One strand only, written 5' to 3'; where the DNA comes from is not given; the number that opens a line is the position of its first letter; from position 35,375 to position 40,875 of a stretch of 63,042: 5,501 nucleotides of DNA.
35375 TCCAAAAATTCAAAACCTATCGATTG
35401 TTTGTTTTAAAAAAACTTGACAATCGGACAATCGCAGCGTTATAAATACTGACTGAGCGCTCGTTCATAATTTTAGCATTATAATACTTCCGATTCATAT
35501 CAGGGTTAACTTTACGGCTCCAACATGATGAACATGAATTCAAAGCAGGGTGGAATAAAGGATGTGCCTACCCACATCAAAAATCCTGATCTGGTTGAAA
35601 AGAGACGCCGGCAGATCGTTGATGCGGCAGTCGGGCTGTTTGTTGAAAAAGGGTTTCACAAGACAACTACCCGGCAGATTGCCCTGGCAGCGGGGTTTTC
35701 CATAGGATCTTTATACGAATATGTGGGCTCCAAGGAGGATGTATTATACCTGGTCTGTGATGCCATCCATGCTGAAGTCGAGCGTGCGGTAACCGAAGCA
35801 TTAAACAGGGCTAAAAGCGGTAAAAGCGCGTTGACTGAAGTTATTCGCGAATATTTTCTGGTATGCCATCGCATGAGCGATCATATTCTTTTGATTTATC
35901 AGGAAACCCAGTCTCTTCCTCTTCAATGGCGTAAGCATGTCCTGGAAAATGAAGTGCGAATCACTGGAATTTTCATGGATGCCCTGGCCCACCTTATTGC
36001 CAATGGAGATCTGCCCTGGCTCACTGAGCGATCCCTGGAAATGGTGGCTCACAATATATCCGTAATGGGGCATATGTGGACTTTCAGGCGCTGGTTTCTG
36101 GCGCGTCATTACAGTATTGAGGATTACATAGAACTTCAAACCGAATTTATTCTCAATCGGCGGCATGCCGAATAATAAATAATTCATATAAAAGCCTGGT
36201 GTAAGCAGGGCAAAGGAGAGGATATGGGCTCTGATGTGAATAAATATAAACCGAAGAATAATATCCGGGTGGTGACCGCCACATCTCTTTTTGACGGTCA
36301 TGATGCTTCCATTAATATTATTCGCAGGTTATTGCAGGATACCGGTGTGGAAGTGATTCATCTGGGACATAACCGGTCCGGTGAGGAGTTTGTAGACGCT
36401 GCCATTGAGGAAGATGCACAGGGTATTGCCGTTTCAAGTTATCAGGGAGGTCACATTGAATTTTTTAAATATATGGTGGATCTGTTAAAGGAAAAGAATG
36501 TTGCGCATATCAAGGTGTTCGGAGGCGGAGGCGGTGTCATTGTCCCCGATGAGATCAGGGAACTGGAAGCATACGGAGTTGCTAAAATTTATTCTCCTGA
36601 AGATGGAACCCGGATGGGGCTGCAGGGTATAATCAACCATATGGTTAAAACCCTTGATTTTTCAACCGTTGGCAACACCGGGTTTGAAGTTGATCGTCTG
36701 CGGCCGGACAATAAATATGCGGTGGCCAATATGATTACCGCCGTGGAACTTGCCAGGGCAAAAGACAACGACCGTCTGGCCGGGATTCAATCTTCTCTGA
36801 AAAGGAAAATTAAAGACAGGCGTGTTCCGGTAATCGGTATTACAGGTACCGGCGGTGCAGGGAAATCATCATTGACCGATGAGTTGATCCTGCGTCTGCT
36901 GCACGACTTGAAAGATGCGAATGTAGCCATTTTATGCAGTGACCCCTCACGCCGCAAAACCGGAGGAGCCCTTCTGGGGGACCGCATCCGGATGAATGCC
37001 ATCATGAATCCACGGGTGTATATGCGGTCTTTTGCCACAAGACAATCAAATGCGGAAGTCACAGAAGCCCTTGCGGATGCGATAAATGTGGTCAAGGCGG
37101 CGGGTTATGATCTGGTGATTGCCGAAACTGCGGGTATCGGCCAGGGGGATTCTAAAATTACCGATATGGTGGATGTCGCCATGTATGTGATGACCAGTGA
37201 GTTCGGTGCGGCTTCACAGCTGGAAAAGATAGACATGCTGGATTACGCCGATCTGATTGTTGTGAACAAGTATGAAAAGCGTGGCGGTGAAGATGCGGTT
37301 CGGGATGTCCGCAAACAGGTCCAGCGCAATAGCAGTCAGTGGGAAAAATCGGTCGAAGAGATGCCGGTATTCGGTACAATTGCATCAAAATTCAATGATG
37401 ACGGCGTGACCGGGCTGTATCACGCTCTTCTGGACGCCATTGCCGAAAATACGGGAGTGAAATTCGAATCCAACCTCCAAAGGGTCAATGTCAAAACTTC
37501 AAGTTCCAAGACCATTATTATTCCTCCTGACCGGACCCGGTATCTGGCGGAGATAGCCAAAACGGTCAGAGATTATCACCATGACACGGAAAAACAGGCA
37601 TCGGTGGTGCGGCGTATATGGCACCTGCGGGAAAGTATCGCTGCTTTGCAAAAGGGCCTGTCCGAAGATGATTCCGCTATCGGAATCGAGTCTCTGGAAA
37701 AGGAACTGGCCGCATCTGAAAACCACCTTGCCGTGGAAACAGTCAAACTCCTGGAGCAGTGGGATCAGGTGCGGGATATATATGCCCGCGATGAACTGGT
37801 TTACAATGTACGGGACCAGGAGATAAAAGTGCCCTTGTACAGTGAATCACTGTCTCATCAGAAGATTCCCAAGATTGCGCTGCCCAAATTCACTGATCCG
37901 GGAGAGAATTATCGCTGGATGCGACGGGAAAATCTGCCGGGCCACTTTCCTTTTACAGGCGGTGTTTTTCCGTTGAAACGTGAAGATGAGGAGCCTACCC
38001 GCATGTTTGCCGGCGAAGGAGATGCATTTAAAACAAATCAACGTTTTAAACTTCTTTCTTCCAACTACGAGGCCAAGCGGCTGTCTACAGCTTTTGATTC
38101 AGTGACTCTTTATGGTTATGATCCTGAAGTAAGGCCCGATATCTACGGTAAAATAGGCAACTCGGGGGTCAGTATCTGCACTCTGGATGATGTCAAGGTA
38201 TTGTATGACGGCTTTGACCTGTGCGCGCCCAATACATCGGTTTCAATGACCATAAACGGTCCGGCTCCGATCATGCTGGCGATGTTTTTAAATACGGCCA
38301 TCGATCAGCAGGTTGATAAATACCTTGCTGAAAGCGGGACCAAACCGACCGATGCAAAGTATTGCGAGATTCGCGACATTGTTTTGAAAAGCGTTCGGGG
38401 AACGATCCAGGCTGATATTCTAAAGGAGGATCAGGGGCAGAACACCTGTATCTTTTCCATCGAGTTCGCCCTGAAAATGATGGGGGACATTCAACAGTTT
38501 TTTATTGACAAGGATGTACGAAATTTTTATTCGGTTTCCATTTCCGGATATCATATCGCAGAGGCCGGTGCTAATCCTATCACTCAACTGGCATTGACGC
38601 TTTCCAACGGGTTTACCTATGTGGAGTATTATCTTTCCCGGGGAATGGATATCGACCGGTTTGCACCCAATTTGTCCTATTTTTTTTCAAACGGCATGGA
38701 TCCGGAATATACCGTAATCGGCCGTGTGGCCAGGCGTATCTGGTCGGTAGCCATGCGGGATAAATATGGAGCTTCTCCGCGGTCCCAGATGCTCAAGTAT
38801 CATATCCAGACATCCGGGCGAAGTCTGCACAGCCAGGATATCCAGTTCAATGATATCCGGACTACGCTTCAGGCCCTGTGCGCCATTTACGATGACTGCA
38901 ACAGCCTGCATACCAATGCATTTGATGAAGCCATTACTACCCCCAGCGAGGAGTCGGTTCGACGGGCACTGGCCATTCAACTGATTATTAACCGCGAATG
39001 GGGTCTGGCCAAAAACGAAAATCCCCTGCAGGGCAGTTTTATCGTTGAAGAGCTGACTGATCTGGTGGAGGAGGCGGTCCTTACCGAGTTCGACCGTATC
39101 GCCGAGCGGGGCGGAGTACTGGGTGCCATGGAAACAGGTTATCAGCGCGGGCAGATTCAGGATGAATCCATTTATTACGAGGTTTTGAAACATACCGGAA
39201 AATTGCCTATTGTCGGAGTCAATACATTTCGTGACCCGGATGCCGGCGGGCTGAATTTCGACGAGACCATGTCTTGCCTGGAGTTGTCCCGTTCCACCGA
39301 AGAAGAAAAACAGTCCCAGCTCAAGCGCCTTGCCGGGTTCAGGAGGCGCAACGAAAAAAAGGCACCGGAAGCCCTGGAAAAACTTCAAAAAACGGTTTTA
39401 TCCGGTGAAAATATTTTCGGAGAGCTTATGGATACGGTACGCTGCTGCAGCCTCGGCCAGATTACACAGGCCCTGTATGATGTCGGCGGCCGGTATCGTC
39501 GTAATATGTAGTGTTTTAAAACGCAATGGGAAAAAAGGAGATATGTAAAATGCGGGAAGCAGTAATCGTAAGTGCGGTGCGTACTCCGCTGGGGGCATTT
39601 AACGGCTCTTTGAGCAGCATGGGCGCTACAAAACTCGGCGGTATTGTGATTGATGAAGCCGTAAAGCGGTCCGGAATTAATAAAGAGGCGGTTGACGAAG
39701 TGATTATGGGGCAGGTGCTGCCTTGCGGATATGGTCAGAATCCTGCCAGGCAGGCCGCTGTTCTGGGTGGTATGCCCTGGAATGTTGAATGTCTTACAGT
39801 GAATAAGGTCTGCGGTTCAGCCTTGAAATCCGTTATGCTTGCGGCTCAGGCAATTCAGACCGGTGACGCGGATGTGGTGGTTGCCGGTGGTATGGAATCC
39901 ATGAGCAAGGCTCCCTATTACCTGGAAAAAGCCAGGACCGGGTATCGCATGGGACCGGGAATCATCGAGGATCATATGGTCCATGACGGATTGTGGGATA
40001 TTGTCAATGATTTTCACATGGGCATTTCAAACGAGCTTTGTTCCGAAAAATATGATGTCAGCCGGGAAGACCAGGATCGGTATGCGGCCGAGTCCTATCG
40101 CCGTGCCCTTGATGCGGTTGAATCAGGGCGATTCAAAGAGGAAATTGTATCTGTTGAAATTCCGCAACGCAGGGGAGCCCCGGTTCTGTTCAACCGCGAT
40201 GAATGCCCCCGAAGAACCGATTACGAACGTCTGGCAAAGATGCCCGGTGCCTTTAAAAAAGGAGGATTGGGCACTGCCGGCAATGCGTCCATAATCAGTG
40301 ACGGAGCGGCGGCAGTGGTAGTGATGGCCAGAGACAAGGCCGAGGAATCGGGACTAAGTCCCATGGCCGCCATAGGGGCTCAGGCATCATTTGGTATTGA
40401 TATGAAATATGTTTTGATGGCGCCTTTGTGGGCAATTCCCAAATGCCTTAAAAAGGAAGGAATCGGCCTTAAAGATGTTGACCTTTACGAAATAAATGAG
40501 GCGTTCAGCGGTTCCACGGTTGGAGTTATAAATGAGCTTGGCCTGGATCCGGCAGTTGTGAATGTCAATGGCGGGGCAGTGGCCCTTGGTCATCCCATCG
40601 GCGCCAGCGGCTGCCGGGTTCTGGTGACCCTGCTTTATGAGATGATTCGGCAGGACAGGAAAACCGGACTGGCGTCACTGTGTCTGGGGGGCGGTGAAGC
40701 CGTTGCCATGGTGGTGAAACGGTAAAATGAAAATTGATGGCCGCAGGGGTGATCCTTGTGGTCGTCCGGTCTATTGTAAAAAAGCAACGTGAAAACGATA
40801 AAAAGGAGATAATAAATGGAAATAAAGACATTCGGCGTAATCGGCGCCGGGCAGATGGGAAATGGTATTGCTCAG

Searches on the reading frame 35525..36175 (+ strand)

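Call 65: search_protein_families(library=pfam, proteins=[window:35525-36175:+], max_evalue=0.0001)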
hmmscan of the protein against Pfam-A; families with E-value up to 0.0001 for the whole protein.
window:35525-36175:+ (216 aa): 1 family
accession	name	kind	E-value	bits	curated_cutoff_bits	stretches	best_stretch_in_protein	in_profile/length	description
PF00440.29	TetR_N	-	1.1e-13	51.2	24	1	31-74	1-44/47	Bacterial regulatory proteins, tetR family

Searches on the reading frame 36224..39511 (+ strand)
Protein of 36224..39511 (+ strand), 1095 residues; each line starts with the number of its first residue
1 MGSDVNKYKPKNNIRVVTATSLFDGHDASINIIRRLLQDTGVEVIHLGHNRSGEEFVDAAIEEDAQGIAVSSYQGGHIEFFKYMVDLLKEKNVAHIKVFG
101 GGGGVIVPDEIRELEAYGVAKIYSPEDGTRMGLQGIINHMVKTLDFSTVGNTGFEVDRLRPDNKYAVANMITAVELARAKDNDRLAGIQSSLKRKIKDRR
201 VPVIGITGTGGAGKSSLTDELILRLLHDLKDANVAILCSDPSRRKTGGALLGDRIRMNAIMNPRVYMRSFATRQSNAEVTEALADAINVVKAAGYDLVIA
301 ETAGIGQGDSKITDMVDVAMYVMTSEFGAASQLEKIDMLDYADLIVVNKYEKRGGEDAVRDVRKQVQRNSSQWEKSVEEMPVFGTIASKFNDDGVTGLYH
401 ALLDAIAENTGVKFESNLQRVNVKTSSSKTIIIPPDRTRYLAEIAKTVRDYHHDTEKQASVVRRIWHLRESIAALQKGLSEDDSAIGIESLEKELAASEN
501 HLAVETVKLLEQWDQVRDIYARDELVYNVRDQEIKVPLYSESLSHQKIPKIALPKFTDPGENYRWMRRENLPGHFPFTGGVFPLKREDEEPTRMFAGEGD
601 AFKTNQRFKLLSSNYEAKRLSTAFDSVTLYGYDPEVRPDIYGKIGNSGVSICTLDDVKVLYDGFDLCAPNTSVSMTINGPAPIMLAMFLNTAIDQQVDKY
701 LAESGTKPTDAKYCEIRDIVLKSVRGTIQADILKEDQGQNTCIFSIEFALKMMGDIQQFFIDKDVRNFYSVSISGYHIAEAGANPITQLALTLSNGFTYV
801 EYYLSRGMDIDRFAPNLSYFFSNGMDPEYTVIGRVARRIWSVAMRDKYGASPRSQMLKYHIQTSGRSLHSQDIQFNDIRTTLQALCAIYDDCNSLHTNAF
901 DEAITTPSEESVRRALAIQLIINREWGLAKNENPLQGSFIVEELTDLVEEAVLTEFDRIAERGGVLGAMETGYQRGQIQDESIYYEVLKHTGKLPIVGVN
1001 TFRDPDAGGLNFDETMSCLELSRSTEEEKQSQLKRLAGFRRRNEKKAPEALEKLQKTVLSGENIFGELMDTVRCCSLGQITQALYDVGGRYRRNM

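Call 65: search_protein_families(library=pfam, proteins=[window:36224-39511:+], max_evalue=0.0001)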
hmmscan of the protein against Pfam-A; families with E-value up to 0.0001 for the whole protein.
window:36224-39511:+ (1095 aa): 4 families
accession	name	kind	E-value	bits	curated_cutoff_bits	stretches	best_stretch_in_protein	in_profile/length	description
PF01642.28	MM_CoA_mutase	-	7.2e-120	401.4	22.1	1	568-1088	24-511/512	Methylmalonyl-CoA mutase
PF03308.22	MeaB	-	1.7e-39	135.9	23.1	1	168-404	2-233/273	Methylmalonyl Co-A mutase-associated GTPase MeaB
PF02310.24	B12-binding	-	6.2e-19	68.5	32.1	1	15-119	2-105/121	B12 binding domain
PF02492.25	cobW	-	1.7e-05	24.9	20.7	1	202-369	1-172/180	CobW/HypB/UreG, nucleotide-binding domain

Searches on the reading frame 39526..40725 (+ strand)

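Call 65: search_protein_families(library=pfam, proteins=[window:39526-40725:+], max_evalue=0.0001)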
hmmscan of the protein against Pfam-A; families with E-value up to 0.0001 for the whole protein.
window:39526-40725:+ (399 aa): 3 families
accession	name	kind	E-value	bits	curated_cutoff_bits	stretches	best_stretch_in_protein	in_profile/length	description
PF00108.29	Thiolase_N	-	4.6e-91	305.2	26.4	1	13-269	2-259/260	Thiolase, N-terminal domain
PF02803.24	Thiolase_C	-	8.7e-42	142.1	27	1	278-399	2-123/123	Thiolase, C-terminal domain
PF00109.32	ketoacyl-synt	-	9.9e-06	25.8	20.8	1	91-129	169-207/252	Beta-ketoacyl synthase, N-terminal domain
